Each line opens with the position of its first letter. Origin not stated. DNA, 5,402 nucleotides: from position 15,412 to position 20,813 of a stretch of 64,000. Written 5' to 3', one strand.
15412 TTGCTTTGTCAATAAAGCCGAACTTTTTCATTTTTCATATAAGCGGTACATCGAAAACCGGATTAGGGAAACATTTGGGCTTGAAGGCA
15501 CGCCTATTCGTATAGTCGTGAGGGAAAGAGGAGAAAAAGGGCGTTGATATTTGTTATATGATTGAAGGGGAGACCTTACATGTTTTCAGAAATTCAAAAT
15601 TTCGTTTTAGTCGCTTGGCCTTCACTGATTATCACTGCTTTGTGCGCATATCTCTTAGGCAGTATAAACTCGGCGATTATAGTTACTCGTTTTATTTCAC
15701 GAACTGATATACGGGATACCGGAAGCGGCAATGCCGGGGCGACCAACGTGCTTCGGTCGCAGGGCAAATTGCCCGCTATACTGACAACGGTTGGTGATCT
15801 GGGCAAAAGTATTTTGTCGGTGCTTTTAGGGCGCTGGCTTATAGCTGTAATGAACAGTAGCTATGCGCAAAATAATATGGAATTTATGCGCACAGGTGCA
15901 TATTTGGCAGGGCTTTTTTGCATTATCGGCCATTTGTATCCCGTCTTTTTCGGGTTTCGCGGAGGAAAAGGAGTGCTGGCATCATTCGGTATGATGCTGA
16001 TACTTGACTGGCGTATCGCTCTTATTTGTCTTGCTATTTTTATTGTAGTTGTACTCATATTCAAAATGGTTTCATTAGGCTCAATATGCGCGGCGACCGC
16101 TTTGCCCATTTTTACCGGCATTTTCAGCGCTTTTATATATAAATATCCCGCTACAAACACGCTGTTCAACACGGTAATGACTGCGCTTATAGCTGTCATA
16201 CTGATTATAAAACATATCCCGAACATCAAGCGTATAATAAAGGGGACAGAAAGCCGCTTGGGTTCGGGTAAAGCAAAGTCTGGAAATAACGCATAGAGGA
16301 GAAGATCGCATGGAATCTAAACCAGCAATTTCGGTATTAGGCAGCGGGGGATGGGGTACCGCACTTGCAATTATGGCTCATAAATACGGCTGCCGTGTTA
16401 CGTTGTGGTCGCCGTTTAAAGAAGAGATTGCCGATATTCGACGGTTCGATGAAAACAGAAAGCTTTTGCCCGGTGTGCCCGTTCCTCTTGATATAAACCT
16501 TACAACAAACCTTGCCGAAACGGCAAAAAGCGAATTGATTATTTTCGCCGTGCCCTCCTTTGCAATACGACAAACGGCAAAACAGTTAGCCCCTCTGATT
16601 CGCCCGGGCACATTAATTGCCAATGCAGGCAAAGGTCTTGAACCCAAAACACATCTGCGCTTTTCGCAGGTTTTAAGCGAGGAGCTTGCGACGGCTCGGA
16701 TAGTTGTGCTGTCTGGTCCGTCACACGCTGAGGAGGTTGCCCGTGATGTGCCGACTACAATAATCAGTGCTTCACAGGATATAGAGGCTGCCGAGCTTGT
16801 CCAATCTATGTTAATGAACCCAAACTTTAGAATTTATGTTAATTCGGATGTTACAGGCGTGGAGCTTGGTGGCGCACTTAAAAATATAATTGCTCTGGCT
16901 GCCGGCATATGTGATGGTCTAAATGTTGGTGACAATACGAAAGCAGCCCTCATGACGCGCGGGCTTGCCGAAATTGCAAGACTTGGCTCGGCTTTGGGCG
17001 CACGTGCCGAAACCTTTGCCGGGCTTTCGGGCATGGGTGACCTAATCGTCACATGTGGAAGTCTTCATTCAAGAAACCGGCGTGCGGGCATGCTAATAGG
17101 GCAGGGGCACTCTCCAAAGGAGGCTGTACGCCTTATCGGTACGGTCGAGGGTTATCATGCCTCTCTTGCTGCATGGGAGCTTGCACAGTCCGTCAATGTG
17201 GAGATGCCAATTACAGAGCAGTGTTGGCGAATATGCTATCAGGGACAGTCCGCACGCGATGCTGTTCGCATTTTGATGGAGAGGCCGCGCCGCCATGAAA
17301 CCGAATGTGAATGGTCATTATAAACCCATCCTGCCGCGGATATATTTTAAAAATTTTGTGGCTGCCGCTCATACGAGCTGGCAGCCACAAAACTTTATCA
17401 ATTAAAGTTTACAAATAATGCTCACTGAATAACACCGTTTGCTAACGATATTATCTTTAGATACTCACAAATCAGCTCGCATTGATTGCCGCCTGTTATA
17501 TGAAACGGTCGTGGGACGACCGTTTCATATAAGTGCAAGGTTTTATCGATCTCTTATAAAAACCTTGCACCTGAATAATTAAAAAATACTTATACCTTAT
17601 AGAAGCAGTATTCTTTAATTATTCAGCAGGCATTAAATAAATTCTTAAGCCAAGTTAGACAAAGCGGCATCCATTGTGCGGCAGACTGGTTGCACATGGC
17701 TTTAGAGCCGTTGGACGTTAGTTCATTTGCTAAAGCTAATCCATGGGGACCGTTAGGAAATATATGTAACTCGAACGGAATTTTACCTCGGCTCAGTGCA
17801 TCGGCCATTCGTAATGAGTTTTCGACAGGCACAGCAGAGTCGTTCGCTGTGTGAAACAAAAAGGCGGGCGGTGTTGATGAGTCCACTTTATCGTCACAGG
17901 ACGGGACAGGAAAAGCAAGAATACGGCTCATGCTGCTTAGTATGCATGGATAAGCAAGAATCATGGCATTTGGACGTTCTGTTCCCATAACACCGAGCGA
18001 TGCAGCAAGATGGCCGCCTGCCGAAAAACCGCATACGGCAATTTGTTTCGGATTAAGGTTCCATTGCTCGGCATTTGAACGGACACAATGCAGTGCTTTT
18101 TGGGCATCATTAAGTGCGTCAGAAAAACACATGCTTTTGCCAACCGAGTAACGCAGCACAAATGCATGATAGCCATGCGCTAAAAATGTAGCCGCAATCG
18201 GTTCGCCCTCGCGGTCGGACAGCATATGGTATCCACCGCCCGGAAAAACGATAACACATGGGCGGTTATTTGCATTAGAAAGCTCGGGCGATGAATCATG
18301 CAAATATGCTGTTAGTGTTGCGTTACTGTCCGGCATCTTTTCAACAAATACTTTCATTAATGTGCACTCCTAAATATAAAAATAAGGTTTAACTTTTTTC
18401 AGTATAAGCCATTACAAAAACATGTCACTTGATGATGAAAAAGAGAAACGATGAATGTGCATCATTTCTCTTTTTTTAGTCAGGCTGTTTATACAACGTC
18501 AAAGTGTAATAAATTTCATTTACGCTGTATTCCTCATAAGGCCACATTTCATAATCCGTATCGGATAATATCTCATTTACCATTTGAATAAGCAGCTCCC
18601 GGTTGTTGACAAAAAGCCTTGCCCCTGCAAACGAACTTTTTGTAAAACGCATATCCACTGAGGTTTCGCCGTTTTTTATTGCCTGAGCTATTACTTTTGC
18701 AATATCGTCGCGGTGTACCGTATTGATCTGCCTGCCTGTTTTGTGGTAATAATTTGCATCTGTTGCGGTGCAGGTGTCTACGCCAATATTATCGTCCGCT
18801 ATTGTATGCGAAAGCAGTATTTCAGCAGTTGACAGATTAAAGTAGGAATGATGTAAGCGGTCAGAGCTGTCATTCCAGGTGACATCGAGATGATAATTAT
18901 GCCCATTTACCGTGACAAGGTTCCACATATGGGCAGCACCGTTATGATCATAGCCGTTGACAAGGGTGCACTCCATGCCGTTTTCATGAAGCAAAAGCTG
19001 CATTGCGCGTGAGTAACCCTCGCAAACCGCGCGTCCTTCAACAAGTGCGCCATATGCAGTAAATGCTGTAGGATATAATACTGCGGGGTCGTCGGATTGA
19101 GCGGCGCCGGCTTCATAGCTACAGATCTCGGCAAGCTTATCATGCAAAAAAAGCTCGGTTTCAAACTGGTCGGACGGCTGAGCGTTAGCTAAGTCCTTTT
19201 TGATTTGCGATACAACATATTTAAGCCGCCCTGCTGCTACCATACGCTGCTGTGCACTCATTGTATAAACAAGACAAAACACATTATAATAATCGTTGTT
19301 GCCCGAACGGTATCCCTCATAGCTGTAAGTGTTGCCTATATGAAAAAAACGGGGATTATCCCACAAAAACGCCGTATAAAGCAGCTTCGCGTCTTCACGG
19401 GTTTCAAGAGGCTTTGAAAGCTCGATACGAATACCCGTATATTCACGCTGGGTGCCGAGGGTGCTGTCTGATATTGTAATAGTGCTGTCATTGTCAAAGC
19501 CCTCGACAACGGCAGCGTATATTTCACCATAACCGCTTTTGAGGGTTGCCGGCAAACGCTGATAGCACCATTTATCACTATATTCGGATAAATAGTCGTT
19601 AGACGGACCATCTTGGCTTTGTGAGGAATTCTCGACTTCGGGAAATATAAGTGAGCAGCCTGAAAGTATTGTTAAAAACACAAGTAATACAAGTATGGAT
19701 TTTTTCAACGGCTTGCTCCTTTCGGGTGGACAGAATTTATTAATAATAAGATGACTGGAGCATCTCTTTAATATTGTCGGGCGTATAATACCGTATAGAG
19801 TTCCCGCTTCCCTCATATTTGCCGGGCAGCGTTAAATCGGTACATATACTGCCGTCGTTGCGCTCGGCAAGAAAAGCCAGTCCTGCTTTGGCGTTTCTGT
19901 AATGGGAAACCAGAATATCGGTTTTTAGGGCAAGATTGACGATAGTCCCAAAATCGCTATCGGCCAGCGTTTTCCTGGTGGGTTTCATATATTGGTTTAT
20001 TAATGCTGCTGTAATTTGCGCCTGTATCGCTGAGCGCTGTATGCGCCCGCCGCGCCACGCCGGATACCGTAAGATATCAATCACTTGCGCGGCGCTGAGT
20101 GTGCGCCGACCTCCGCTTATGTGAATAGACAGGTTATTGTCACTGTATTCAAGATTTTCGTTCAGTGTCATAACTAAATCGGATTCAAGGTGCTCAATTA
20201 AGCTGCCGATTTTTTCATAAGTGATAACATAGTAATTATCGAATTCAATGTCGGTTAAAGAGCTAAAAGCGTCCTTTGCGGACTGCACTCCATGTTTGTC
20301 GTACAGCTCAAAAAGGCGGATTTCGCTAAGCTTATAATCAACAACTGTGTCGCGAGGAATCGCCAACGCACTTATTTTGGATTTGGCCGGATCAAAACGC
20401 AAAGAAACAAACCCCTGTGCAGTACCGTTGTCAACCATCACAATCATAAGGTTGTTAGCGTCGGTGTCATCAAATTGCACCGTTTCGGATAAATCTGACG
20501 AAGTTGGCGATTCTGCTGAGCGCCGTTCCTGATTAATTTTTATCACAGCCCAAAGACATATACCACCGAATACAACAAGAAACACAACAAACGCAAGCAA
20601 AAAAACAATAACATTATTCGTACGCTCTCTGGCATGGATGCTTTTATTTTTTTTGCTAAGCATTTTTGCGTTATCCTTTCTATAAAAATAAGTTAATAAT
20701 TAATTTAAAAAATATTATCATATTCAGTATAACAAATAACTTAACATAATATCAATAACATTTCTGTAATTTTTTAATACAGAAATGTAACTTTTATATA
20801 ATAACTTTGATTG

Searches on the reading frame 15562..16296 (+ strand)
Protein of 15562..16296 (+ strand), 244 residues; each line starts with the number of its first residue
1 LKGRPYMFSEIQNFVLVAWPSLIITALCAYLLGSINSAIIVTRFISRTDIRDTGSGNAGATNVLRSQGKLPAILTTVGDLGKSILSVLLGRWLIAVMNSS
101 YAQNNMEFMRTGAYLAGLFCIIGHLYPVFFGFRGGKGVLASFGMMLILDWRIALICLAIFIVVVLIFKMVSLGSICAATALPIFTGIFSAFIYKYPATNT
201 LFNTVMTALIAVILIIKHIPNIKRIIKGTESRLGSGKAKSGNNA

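Call 63: search_protein_families(library=pfam, proteins=[window:15562-16296:+], max_evalue=0.00001)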
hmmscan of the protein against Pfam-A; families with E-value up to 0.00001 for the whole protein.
window:15562-16296:+ (244 aa): 1 family
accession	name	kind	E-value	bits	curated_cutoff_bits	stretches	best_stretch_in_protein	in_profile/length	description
PF02660.20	G3P_acyltransf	-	6.5e-51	173.1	24.1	1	29-225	2-164/164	Glycerol-3-phosphate acyltransferase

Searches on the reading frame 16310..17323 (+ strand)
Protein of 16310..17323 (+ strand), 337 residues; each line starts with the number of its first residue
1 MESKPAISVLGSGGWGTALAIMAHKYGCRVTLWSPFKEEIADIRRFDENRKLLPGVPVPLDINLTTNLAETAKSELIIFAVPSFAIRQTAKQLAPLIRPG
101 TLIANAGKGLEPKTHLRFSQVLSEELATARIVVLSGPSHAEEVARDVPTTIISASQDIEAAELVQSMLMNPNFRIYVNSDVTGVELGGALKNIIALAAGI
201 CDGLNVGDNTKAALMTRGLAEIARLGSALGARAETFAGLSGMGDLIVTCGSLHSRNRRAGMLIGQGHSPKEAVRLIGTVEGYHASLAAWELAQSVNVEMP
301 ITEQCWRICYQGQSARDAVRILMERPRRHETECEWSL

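Call 63: search_protein_families(library=pfam, proteins=[window:16310-17323:+], max_evalue=0.00001)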
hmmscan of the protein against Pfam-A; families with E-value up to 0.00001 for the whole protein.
window:16310-17323:+ (337 aa): 4 families
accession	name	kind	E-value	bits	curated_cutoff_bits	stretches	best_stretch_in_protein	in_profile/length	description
PF07479.19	NAD_Gly3P_dh_C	-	1.2e-54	184.9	25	1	180-319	1-141/142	NAD-dependent glycerol-3-phosphate dehydrogenase C-terminus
PF01210.29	NAD_Gly3P_dh_N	-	8.8e-45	152.9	23.1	1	7-160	2-157/158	NAD-dependent glycerol-3-phosphate dehydrogenase N-terminus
PF20618.3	GPD_NAD_C_bact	-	3.2e-18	66.5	27.6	1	240-304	1-65/66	Bacterial GPD, NAD-dependent C-terminal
PF02558.23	ApbA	-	7.3e-07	29.4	22.2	1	7-115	1-108/150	Ketopantoate reductase PanE/ApbA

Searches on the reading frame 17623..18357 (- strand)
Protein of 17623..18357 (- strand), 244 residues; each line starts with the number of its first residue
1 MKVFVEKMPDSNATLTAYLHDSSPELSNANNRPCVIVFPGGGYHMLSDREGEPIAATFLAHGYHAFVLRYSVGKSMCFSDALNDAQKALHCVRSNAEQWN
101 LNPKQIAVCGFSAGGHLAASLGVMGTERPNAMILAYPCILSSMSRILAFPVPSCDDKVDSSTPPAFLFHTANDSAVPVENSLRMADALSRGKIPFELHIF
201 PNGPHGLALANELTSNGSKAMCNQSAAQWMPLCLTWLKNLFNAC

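Call 63: search_protein_families(library=pfam, proteins=[window:17623-18357:-], max_evalue=0.00001)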
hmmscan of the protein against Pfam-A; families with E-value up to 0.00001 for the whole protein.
window:17623-18357:- (244 aa): 5 families
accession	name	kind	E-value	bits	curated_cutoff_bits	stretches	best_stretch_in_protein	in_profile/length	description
PF20434.5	BD-FAE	-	1.8e-22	80.4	26.8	1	29-126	10-111/215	BD-FAE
PF07859.19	Abhydrolase_3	-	1.6e-11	44.8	25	1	37-139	3-110/210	alpha/beta hydrolase fold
PF00326.27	Peptidase_S9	-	3.4e-11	43.5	22.6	1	159-208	139-190/213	Prolyl oligopeptidase family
PF01738.24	DLH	-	1.3e-10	41.7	21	1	82-222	78-203/217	Dienelactone hydrolase family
PF12146.15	Hydrolase_4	-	3.1e-07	30.4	27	0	33-141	5-113/239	Serine aminopeptidase, S33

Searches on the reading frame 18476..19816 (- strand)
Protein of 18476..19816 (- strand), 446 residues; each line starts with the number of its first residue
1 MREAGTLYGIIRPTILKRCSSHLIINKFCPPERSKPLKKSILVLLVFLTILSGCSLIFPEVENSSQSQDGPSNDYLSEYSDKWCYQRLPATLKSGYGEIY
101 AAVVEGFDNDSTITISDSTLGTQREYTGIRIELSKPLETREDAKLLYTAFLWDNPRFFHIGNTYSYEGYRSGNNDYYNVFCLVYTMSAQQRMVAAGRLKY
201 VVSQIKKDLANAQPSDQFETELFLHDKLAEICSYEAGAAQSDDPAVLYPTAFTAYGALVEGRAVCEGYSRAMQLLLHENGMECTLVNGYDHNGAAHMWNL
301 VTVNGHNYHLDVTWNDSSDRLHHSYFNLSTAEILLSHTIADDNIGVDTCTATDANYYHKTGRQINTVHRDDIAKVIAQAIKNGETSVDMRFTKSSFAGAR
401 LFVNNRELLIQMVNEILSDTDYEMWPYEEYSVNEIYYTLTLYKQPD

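Call 63: search_protein_families(library=pfam, proteins=[window:18476-19816:-], max_evalue=0.00001)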
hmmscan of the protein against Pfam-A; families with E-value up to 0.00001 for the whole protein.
window:18476-19816:- (446 aa): 1 family
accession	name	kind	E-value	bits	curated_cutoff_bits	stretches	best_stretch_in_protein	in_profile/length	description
PF01841.26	Transglut_core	-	1.3e-06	29.1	23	1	215-308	12-104/108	Transglutaminase-like superfamily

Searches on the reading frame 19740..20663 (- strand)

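Call 63: search_protein_families(library=pfam, proteins=[window:19740-20663:-], max_evalue=0.00001)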
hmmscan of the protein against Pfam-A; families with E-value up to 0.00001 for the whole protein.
window:19740-20663:- (307 aa): 1 family
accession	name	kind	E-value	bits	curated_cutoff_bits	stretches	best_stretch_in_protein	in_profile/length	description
PF03816.19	LytR_cpsA_psr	-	3.6e-13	50.4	24.6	1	88-225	8-148/150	LytR_cpsA_psr family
